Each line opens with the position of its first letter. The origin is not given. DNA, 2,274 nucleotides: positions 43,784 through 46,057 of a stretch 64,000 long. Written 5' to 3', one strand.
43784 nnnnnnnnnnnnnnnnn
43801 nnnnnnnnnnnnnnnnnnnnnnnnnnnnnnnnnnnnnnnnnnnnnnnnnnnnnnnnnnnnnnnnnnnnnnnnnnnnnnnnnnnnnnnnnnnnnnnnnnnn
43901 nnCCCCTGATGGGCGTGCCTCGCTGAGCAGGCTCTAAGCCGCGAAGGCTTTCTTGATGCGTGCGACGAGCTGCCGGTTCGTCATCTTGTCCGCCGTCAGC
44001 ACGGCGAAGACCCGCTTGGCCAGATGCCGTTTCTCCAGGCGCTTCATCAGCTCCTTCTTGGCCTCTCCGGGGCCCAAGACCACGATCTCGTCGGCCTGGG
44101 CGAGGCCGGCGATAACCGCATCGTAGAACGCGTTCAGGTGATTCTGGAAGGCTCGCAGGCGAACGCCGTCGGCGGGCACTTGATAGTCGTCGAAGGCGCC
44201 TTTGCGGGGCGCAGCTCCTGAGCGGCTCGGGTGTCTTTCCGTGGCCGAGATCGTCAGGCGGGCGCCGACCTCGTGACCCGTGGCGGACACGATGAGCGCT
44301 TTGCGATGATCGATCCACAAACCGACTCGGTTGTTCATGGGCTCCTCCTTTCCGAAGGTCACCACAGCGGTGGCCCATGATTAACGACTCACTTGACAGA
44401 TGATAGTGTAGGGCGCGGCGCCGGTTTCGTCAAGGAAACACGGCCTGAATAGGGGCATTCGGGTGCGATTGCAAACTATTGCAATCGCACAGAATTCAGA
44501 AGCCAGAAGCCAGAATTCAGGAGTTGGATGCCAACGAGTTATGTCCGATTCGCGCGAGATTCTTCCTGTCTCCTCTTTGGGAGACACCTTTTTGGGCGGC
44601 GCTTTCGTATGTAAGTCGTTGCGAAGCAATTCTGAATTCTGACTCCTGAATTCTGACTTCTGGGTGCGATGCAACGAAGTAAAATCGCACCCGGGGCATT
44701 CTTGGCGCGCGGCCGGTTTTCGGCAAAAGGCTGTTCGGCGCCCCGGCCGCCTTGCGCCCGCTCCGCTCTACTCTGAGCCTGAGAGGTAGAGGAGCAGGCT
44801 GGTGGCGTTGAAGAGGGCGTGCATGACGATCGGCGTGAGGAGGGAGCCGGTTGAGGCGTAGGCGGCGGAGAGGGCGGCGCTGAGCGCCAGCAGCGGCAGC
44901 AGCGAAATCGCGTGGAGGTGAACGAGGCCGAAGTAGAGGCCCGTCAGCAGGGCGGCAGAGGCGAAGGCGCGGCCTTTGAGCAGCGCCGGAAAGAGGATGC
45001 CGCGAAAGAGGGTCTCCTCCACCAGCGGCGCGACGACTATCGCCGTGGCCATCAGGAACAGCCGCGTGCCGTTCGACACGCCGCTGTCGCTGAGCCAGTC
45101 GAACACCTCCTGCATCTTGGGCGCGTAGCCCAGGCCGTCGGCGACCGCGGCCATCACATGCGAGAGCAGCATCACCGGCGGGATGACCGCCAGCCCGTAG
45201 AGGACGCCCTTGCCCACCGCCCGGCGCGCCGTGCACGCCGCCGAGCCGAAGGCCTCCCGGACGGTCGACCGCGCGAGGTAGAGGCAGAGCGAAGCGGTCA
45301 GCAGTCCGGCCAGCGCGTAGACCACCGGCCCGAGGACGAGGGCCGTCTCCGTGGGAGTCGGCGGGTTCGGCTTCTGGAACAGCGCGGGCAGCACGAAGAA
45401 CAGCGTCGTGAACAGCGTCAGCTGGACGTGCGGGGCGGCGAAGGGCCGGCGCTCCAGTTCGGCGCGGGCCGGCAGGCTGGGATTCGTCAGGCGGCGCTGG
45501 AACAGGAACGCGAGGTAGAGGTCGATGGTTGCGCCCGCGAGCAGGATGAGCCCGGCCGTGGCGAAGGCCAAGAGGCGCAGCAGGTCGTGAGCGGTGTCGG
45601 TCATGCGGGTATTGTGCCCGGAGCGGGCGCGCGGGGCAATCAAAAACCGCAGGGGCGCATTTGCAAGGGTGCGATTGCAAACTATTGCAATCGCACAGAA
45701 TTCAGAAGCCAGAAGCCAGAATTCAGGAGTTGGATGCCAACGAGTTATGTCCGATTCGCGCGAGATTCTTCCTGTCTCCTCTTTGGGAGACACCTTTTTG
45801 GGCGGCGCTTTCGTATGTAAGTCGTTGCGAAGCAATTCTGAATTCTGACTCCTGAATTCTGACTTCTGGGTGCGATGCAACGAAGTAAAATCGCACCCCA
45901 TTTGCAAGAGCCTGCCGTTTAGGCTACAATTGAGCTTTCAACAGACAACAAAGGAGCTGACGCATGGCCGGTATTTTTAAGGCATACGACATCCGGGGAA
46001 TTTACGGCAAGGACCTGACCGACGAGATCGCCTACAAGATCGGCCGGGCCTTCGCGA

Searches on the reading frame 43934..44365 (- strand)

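Call 25: search_protein_families(library=pfam, proteins=[window:43934-44365:-], max_evalue=0.0001)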
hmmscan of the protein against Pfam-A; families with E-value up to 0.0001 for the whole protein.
window:43934-44365:- (143 aa): 0 families

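Call 71: search_protein_families(library=pfam, proteins=[window:43934-44365:-], max_evalue=1)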
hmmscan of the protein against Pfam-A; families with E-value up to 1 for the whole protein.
window:43934-44365:- (143 aa): 1 family
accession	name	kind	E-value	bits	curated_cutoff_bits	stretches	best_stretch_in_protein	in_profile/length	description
PF07728.20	AAA_5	-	0.084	13.3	22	1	99-138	8-47/139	AAA domain (dynein-related subfamily)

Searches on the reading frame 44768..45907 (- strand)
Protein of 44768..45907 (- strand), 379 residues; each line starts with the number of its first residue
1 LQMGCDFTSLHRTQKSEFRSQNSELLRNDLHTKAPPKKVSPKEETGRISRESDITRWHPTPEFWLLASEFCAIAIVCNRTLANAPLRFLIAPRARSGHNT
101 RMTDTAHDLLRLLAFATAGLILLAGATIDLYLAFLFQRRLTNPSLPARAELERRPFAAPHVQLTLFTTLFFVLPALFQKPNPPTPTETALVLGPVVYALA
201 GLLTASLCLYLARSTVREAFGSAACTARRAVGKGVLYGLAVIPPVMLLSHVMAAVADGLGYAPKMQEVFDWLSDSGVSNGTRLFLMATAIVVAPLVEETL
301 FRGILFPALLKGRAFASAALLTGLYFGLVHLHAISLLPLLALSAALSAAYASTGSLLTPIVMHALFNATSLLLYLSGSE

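Call 25: search_protein_families(library=pfam, proteins=[window:44768-45907:-], max_evalue=0.0001)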
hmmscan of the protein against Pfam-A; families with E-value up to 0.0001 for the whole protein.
window:44768-45907:- (379 aa): 1 family
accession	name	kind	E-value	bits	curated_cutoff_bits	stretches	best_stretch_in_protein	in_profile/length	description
PF02517.21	Rce1-like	-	8e-19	68.2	22.4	1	283-368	5-92/93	Type II CAAX prenyl endopeptidase Rce1-like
